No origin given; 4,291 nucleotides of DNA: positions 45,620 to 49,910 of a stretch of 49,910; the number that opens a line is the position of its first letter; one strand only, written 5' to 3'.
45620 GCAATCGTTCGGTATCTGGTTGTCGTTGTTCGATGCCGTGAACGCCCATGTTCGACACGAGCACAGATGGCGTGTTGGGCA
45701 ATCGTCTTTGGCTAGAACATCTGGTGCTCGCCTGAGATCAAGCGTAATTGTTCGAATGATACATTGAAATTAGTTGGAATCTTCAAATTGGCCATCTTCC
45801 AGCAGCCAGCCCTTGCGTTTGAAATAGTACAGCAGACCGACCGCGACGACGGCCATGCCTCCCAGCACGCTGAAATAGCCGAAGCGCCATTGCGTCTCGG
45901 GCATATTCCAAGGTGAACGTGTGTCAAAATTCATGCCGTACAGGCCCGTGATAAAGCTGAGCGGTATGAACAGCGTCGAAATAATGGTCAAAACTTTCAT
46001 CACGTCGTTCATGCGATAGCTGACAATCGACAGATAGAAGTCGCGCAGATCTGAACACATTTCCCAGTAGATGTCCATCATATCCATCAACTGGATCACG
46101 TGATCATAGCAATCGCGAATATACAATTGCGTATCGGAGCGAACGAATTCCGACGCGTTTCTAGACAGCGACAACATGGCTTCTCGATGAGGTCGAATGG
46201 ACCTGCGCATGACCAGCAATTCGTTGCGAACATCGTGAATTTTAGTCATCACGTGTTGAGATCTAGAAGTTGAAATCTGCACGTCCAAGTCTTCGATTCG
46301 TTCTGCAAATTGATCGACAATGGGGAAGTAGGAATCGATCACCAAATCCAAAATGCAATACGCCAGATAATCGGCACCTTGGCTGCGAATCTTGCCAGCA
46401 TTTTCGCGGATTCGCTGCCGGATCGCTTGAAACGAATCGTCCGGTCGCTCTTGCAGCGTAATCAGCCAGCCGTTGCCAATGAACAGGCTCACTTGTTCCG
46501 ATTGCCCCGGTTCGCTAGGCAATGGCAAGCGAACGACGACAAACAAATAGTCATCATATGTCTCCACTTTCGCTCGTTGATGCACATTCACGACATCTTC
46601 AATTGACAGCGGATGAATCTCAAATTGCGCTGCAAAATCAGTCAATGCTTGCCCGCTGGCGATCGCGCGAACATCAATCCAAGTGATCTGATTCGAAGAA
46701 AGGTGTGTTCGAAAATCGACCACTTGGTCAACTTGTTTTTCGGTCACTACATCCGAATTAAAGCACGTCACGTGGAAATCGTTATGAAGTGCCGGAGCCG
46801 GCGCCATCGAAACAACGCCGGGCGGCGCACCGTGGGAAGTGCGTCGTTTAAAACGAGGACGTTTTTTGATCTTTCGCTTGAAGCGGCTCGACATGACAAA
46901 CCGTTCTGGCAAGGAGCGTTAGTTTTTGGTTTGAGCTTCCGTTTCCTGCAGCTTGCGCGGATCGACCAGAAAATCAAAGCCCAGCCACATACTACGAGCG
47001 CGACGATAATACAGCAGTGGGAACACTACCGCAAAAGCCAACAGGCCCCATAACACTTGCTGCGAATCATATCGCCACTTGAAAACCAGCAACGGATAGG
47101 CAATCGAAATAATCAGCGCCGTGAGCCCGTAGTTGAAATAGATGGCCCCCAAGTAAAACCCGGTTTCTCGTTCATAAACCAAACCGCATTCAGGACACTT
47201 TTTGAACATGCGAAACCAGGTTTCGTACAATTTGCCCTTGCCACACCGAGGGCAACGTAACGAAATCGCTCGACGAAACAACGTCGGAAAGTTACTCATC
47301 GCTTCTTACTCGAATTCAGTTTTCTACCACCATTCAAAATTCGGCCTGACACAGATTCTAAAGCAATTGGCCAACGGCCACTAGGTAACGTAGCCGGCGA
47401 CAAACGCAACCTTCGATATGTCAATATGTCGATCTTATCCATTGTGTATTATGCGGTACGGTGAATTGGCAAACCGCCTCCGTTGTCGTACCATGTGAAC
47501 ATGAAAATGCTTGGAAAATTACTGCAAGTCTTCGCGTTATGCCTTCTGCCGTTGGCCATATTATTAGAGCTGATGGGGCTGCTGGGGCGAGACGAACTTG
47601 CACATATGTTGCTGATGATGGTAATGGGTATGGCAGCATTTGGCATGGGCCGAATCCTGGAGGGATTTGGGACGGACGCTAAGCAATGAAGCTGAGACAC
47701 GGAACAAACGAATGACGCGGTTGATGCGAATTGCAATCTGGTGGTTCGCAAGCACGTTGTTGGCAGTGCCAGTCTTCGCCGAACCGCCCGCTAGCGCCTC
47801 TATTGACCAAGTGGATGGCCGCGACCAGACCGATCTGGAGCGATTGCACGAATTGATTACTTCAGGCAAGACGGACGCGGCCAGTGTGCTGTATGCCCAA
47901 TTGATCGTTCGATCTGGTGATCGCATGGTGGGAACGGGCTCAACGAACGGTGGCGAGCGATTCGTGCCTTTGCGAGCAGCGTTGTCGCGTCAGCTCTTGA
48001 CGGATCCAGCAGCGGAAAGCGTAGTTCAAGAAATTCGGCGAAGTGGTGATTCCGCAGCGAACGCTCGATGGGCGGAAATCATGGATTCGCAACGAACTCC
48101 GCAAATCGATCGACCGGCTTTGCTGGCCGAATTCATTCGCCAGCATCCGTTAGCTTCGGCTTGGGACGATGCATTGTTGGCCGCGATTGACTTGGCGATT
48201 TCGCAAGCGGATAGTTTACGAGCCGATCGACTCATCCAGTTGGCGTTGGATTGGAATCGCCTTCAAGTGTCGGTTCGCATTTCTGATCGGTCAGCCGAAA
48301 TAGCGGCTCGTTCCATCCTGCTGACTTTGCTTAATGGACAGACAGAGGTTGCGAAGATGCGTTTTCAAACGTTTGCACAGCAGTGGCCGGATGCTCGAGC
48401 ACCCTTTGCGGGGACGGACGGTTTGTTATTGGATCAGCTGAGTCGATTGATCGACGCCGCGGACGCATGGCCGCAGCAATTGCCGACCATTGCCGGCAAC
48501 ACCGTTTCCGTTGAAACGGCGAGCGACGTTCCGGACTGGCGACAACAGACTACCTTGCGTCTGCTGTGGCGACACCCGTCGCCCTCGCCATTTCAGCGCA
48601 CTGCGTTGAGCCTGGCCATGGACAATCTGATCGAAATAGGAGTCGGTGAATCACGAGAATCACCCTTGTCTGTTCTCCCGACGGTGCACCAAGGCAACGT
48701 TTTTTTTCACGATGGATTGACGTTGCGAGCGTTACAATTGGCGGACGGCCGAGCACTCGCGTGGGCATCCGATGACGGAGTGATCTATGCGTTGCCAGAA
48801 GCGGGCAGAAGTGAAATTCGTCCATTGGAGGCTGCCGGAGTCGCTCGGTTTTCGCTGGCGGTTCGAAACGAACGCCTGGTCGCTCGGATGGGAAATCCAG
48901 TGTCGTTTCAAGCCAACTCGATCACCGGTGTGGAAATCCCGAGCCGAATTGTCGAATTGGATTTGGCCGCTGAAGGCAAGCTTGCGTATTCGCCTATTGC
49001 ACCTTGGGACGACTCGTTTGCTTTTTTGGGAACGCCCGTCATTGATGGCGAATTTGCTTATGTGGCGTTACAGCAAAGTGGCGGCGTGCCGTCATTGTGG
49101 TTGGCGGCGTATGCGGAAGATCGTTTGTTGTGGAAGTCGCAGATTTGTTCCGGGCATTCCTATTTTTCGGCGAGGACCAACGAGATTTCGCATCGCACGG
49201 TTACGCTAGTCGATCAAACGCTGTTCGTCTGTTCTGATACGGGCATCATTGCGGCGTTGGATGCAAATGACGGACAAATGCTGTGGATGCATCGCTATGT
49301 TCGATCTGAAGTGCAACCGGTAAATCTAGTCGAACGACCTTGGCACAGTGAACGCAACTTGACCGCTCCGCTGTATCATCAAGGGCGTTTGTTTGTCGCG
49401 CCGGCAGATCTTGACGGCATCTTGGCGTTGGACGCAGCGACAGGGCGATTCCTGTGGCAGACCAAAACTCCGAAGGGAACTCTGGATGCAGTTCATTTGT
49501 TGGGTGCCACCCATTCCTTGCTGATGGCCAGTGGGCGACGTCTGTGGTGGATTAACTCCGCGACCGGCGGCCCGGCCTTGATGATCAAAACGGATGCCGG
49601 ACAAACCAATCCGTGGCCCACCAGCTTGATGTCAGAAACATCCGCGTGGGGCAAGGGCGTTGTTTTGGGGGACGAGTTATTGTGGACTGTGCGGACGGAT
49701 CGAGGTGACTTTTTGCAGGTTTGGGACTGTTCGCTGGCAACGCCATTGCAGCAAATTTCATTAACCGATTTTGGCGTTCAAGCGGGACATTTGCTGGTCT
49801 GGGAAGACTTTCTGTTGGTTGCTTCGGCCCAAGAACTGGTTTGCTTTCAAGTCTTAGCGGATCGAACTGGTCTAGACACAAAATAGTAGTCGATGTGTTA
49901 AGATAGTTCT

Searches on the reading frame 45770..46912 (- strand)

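Call 41: search_protein_families(library=pfam, proteins=[window:45770-46912:-], max_evalue=0.001)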
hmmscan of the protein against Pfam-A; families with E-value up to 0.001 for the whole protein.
window:45770-46912:- (380 aa): 1 family
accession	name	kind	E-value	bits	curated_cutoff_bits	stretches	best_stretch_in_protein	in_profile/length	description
PF01544.23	CorA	-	3.9e-69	233.6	27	1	74-366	2-292/292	CorA-like Mg2+ transporter protein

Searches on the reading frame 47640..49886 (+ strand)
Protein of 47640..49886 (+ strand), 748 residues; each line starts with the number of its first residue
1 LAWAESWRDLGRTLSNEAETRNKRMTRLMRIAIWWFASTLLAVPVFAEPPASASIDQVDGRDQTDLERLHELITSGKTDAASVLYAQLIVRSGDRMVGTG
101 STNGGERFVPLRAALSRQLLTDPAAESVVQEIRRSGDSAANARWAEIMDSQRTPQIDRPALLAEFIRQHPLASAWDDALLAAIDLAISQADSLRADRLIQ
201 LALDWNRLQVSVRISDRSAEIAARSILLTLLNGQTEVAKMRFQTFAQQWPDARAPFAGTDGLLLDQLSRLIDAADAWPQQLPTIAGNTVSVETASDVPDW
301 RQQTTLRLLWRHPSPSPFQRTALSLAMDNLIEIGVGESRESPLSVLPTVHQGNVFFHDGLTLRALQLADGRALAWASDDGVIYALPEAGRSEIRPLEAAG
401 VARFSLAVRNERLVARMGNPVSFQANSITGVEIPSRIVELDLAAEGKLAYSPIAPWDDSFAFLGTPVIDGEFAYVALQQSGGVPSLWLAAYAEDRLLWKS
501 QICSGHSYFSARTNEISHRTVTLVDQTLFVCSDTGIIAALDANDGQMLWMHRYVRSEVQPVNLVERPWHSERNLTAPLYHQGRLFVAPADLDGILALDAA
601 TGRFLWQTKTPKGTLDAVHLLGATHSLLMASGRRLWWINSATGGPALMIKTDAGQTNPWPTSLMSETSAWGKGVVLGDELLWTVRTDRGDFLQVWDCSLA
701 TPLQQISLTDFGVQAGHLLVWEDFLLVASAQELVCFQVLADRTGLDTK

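Call 41: search_protein_families(library=pfam, proteins=[window:47640-49886:+], max_evalue=0.001)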
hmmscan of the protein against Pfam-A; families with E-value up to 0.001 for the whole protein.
window:47640-49886:+ (748 aa): 3 families
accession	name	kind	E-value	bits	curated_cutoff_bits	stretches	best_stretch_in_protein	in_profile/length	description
PF13360.13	PQQ_2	-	2e-20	73.9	27.6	2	491-648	8-143/233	Outer membrane protein assembly factor BamB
PF01011.28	PQQ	-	1.5e-07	31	26.7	0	517-553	49-85/595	Glucose/ethanol/alcohol dehydrogenase, beta-propeller domain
PF13570.13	Beta-prop_ACSF4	-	0.0001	22.3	133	1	490-630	108-232/329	Beta-alanine-activating enzyme, beta-propeller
